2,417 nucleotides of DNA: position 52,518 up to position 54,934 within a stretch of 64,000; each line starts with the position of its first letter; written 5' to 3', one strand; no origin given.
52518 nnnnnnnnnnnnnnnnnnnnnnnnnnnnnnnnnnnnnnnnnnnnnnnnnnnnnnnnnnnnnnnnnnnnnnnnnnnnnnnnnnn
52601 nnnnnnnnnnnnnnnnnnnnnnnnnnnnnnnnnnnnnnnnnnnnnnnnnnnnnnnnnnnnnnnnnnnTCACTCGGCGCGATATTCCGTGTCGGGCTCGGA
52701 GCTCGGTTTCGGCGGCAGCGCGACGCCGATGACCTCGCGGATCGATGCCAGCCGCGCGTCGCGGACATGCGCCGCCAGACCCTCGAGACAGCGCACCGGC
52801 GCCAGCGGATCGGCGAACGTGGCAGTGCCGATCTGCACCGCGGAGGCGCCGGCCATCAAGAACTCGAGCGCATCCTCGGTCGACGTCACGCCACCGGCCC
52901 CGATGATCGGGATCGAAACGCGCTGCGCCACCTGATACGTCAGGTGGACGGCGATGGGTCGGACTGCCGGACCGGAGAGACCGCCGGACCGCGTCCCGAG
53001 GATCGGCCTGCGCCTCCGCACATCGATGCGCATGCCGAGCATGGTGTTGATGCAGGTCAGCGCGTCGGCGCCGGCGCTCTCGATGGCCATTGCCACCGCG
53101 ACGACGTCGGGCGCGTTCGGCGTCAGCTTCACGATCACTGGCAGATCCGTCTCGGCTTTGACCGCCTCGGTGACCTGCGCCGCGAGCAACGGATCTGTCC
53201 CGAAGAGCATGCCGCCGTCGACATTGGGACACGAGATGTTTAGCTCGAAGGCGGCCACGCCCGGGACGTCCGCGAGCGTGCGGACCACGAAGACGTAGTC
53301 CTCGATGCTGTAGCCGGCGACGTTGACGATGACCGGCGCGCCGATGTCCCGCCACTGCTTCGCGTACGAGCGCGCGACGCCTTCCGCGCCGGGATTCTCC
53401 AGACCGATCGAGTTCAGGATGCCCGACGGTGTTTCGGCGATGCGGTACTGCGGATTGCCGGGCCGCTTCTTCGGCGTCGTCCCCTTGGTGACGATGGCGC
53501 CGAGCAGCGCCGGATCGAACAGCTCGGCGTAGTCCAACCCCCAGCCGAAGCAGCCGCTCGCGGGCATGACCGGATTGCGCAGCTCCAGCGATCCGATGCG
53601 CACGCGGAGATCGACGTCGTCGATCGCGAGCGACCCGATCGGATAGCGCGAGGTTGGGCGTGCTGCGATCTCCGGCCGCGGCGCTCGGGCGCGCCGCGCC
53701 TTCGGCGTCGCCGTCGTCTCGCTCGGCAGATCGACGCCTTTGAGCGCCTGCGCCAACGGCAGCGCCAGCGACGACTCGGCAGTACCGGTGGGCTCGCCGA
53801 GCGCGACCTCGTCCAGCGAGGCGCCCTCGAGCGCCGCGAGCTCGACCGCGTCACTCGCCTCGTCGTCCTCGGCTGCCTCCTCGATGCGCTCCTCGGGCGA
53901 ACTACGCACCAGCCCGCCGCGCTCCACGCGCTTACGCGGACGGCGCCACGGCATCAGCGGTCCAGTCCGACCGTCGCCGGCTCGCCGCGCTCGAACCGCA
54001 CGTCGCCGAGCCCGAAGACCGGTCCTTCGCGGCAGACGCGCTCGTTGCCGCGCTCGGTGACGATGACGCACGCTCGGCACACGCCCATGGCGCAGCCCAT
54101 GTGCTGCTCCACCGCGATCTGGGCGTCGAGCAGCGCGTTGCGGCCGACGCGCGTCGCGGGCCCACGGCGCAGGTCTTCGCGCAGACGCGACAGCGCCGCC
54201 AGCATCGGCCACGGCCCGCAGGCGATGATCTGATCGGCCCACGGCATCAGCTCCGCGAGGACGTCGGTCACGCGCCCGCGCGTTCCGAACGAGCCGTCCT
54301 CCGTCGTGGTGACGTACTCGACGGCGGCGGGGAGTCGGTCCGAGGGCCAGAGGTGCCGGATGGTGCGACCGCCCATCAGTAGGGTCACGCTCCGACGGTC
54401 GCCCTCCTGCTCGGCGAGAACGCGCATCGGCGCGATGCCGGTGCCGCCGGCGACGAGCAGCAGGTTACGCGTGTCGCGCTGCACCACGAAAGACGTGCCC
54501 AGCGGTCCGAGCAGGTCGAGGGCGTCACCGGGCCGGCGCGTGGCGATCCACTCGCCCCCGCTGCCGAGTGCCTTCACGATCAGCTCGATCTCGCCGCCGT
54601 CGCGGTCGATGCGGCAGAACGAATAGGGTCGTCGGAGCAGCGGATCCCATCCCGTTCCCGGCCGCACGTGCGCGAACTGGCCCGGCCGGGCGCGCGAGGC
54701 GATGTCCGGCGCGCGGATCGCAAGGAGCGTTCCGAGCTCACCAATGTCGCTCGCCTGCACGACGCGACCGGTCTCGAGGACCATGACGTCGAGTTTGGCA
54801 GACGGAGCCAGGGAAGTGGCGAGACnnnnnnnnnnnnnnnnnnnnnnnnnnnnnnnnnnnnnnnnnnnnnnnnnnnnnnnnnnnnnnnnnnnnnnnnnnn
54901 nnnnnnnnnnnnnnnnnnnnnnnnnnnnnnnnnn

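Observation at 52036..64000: Pyrimidine operon interrupted by a secreted animal-type haem peroxidase, with extended PyrD and a trailing CAAX protease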

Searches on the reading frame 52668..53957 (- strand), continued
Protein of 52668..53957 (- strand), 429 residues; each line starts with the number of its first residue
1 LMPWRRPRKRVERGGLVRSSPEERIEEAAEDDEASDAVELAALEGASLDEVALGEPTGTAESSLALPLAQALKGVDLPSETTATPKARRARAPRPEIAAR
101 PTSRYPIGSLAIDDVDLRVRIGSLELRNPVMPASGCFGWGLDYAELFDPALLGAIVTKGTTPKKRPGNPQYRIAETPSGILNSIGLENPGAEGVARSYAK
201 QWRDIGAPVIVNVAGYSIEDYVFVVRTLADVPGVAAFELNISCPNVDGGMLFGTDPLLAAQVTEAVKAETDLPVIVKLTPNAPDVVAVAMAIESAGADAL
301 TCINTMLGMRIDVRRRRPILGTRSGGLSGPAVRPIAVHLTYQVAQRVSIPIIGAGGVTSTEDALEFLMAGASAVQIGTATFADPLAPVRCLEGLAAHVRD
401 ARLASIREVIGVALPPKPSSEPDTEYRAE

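Call 49: find_encoding_contigs(protein=P0124, flank=8000, max_places=2)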
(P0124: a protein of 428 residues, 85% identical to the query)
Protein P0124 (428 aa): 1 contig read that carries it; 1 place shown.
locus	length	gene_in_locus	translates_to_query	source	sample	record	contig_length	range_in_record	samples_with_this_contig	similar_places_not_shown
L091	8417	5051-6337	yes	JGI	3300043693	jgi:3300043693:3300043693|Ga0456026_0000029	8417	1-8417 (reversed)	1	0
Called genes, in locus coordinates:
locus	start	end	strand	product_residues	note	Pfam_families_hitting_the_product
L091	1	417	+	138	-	?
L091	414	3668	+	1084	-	PF25596:CPSase_L_D1, PF02786:CPSase_L_D2, PF02787:CPSase_L_D3, PF25596:CPSase_L_D1, PF02655:ATP-grasp_3, PF02786:CPSase_L_D2, PF07478:Dala_Dala_lig_C, PF15632:ATPgrasp_Ter, +5 more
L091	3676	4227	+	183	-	PF06475:Glycolipid_bind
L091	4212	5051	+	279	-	PF00175:NAD_binding_1 (weak), PF10418:DHODB_Fe-S_bind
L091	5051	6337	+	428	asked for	PF01180:DHO_dh, PF01207:Dus, PF03060:NMO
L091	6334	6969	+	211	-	PF02517:Rce1-like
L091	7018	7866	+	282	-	-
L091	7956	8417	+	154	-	?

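Call 52: predict_structure(alignment_id=A1)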
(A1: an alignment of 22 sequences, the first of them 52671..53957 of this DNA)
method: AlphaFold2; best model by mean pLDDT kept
length: 429 residues; sequences in the alignment: 22
mean_pLDDT: 72.4   pTM: 0.68
mean pLDDT of the five models: 72.4, 71.3, 70.0, 69.6, 68.1
residues with pLDDT >= 90: 152; 70-90: 86; 50-70: 89; < 50: 102
segments of 3 or more residues with pLDDT < 50: 1-24, 58-62, 76-101, 170-185, 244-247, 309-311, 316-318, 320-324, 421-429
pLDDT, mean of each block of 10 residues (from residue 1): 34 39 47 55 63 53 57 50 40 45 78 92 94 67 81 89 71 39 59 89 90 88 96 93 56 85 97 91 88 97 64 51 57 86 93 88 94 79 82 96 90 64 42
secondary structure, 60 per line:
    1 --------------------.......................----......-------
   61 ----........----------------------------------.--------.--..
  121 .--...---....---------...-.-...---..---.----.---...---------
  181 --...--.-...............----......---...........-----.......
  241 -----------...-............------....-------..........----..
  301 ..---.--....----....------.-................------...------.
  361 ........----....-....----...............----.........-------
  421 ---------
elements in order: H21-43 H48-53 H65-72 E119-121 E124-126 E130-133 H190-204 E209-214 H218-228 E234-240 H256-267 E274-277 H285-294 E299-302 E309-312 E317-320 H329-344 E351-353 H360-368 E373-376 H378-381 H386-400 H406-413
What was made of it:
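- The extension is low-complexity and predicted to be largely disordered (call 52).
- Tried and rejected: AlphaFold2 of PyrD with 22 sequences: the extension has low confidence and is not a folded domain (call 52).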

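Call 63: search_protein_families(library=ncbifam, proteins=[window:52668-53954:-], max_evalue=0.01)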
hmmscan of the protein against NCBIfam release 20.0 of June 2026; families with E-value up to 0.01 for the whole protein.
window:52668-53954:- (428 aa): 27 families (the best 25 are shown)
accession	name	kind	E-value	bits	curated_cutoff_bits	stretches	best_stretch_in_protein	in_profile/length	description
NF005574.0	PRK07259.1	equivalog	3e-121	404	269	1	115-412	4-302/304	dihydroorotate dehydrogenase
TIGR01037.2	pyrD_sub1_fam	subfamily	3.7e-104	348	270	1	116-412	1-299/300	dihydroorotate dehydrogenase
NF041011.1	dihydoor_dh_Arch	equivalog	2e-59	201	330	1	118-412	1-287/289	dihydroorotate dehydrogenase PyrD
NF002702.0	PRK02506.1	equivalog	1.6e-37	129.3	301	1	114-381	2-277/313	dihydroorotate oxidase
NF006183.0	PRK08318.1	equivalog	2e-37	128.9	335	1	208-414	102-321/422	NAD-dependent dihydropyrimidine dehydrogenase subunit PreA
NF003652.0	PRK05286.2-5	equivalog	6.4e-29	101.2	267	1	111-400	46-347/353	quinone-dependent dihydroorotate dehydrogenase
NF003651.0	PRK05286.2-4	equivalog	2.8e-26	92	448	1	108-412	54-375/377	quinone-dependent dihydroorotate dehydrogenase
NF003645.0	PRK05286.1-2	equivalog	4.6e-25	88.2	366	1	111-412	41-354/359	quinone-dependent dihydroorotate dehydrogenase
NF003648.0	PRK05286.2-1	equivalog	2.5e-24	85.8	433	1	159-413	93-356/360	quinone-dependent dihydroorotate dehydrogenase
NF003650.0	PRK05286.2-3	equivalog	3.2e-24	85.6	477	1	109-413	66-389/393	quinone-dependent dihydroorotate dehydrogenase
TIGR01036.1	pyrD_sub2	equivalog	1.7e-19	69.8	200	1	151-412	80-354/356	dihydroorotate dehydrogenase (quinone)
NF005741.0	PRK07565.1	subfamily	3.3e-18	65.9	303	1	204-411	101-305/335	dihydroorotate dehydrogenase-like protein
NF003646.0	PRK05286.1-4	equivalog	4.8e-17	61.8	457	1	152-377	80-319/341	quinone-dependent dihydroorotate dehydrogenase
NF003649.0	PRK05286.2-2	equivalog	5e-17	61.9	505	1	110-412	44-349/351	quinone-dependent dihydroorotate dehydrogenase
NF003647.0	PRK05286.1-5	equivalog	1.5e-15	56.9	619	1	121-411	54-352/354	quinone-dependent dihydroorotate dehydrogenase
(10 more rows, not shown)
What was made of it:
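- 52668..53954 (-): pyrD (class 1B DHODH catalytic subunit, 428 aa), ATG sharing one base with the pyrK stop (TGATG). NCBIfam NF005574 404 bits, above the 269 cut-off, matching aa 115-412 (call 63).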

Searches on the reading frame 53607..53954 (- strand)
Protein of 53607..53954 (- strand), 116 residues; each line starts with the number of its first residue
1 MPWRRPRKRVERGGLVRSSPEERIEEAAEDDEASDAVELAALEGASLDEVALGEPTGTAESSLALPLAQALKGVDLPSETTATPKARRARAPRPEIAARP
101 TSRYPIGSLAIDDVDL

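Call 63: search_protein_families(library=ncbifam, proteins=[window:53607-53954:-], max_evalue=0.01)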
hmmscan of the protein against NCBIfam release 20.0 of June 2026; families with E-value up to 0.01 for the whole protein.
window:53607-53954:- (116 aa): 0 families

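Call 64: search_protein_families(library=pfam, proteins=[window:53607-53954:-], max_evalue=10)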
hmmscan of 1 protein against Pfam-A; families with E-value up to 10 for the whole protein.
window:53607-53954:- (116 aa): 0 families
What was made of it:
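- Tried and rejected: Pfam (E up to 10) and NCBIfam on the extension alone: nothing (calls 63, 64).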

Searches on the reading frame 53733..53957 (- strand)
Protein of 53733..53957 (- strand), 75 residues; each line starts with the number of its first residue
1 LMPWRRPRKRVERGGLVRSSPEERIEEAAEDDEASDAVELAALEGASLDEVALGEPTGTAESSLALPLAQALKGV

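Call 51: search_protein_representatives(protein=window:53733-53957:-)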
Query: 75 residues. Proteins with E-value up to 0.001 (for the whole library): 18; up to 1e-10: 3; up to 1e-30: 0. The best 18 are listed.
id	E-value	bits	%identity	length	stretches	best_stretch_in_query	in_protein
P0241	5.8e-17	77.6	68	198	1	2-75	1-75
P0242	3.4e-16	75.1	32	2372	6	12-68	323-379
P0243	2.6e-13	66.0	64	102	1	2-57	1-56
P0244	1.4e-10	57.4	57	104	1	2-75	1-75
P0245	1.8e-10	57.1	59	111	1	2-62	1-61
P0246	2.0e-10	56.9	55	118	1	2-63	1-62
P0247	1.8e-09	53.9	56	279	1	1-72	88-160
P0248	2.5e-08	50.3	53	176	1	2-71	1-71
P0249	3.0e-08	50.1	52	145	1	2-72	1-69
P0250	4.1e-08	49.6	53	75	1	2-59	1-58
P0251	3.1e-07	46.8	51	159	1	2-72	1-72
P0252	2.1e-06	44.2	51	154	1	2-56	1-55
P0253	6.0e-06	42.8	46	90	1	2-58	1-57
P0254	8.0e-06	42.4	56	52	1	2-54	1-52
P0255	1.7e-05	41.4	50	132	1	1-70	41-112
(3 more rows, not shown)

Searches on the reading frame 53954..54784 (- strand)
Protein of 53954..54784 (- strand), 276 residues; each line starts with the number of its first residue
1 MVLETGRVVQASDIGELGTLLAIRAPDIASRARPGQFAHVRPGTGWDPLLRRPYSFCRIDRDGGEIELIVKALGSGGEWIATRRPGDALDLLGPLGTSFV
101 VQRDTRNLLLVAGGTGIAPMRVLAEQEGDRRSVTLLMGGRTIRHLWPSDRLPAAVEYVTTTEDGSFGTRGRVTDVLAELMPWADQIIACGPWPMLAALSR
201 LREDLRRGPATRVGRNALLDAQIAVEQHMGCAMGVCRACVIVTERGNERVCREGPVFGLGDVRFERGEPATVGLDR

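Call 5: search_protein_families(library=pfam, proteins=[window:53954-54784:-], max_evalue=0.01)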
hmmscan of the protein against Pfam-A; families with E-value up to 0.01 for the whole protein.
window:53954-54784:- (276 aa): 4 families
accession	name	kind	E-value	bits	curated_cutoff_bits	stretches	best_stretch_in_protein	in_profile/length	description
PF10418.14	DHODB_Fe-S_bind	-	1.1e-10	41.5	23.9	1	226-262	1-40/41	Iron-sulfur cluster binding domain of dihydroorotate dehydrogenase B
PF00175.26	NAD_binding_1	-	2.7e-07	31.7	22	1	110-198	1-107/109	Oxidoreductase NAD-binding domain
PF00970.30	FAD_binding_6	-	0.0016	19.1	21.1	1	33-97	31-96/99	Oxidoreductase FAD-binding domain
PF08021.17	FAD_binding_9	-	0.0072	17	23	0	49-96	68-118/120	Siderophore-interacting FAD-binding domain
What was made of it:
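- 53954..54784 (-): pyrK (electron-transfer subunit of class 1B DHODH, 276 aa). Pfam DHODB_Fe-S_bind, NAD_binding_1 and FAD_binding_6 (call 5).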

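Call 63: search_protein_families(library=ncbifam, proteins=[window:53954-54784:-], max_evalue=0.01)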
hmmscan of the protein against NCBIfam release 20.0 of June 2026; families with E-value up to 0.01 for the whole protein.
window:53954-54784:- (276 aa): 26 families (the best 25 are shown)
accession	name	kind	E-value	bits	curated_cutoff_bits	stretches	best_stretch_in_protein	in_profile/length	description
NF000799.0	PRK00054.1-4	equivalog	2.5e-43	148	314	1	23-262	24-256/258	dihydroorotate dehydrogenase electron transfer subunit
NF000796.0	PRK00054.1-1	equivalog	2.5e-35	122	224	1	30-258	27-231/254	dihydroorotate dehydrogenase electron transfer subunit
NF000798.0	PRK00054.1-3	equivalog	5.2e-34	118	219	1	30-262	29-242/244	dihydroorotate dehydrogenase electron transfer subunit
NF000797.0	PRK00054.1-2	equivalog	3.4e-33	115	270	1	26-262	36-265/267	dihydroorotate dehydrogenase electron transfer subunit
NF004862.0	PRK06222.1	subfamily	3.1e-29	102.4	220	1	7-265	3-251/281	sulfide/dihydroorotate dehydrogenase-like FAD/NAD-binding protein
NF009414.0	PRK12778.1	equivalog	4.5e-26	91.3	1103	1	11-265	7-251/752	bifunctional dihydroorotate dehydrogenase B NAD binding subunit/NADPH-dependent glutamate synthase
NF009413.0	PRK12775.1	equivalog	1.9e-20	72.4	1895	1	11-264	7-250/1006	putative trifunctional 2-polyprenylphenol hydroxylase/glutamate synthase subunit beta/ferritin domain-containing protein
NF006220.0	PRK08345.1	subfamily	5.6e-18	65.2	395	2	28-141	37-153/294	cytochrome-c3 hydrogenase subunit gamma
NF009415.0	PRK12779.1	equivalog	1.8e-15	55.9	1519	1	8-244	653-897/944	putative bifunctional glutamate synthase subunit beta/2-polyprenylphenol hydroxylase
NF040810.1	BenC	equivalog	5.9e-15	55.3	430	1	33-200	135-313/333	benzoate 1,2-dioxygenase electron transfer component BenC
NF040835.1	sulfhyd_HydG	equivalog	4.6e-14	52.4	650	2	3-123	17-138/292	NADPH-dependent hydrogenase/sulfhydrogenase 1 subunit gamma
TIGR02911.1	sulfite_red_B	equivalog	1.5e-13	50.5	288.6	1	31-258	30-252/261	anaerobic sulfite reductase subunit AsrB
NF040830.1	sulfhyd_ShyC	equivalog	2.6e-13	49.8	600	2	32-123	39-126/288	NAD(P)-dependent hydrogenase/sulfhydrogenase 2 subunit gamma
NF045803.1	MethMoxFADbindMmoC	equivalog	2.4e-10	39.7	500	1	28-153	136-264/343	aromatic/alkene monooxygenase hydroxylase FAD-binding subunit MmoC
NF008822.0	PRK11872.1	equivalog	9.9e-10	37.9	402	1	15-199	118-317/341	anthranilate 1,2-dioxygenase electron transfer component AntC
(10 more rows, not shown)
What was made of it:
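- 53954..54784 (-): Below the NCBIfam equivalog cut-offs, but the best hits are all PyrK models (call 63).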
